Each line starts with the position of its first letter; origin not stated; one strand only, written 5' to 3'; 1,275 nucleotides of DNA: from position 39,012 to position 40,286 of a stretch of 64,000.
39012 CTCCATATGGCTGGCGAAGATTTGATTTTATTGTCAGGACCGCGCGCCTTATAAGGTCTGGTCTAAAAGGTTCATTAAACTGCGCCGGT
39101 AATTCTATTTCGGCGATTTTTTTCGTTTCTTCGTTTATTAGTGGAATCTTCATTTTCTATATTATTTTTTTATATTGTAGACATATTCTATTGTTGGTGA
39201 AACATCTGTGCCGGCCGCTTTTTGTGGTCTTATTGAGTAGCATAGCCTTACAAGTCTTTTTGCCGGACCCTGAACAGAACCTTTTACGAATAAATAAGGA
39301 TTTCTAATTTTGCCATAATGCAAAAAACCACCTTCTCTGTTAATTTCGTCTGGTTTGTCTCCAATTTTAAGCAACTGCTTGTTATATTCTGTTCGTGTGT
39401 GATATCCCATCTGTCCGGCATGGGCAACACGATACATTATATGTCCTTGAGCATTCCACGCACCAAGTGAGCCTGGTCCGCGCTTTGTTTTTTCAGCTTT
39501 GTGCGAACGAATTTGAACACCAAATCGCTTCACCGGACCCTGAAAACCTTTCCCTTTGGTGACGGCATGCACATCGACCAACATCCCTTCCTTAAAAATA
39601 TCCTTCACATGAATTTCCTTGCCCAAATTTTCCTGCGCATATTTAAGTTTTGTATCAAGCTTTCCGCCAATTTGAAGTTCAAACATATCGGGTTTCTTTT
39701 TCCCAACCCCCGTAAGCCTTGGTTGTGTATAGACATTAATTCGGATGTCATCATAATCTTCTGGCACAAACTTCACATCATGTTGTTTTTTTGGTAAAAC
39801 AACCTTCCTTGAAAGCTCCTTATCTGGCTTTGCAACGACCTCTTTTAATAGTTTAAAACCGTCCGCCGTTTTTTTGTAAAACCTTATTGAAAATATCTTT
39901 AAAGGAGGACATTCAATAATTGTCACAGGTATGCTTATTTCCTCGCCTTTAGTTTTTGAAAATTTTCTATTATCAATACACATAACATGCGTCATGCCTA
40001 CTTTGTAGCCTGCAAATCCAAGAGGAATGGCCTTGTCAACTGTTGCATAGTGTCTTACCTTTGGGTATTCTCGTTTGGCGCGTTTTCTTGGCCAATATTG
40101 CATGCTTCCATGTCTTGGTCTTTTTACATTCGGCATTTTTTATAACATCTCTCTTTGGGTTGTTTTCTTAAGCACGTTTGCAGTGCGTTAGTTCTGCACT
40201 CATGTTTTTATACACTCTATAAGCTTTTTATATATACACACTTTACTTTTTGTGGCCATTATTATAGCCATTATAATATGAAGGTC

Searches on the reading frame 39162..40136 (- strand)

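Call 60: search_protein_families(library=pfam, proteins=[window:39162-40136:-], max_evalue=0.00001)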
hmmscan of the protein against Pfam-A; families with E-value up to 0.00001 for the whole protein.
window:39162-40136:- (324 aa): 1 family
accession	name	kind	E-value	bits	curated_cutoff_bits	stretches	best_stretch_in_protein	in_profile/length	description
PF00297.29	Ribosomal_L3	-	1.2e-73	248.8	22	1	2-311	2-354/369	Ribosomal protein L3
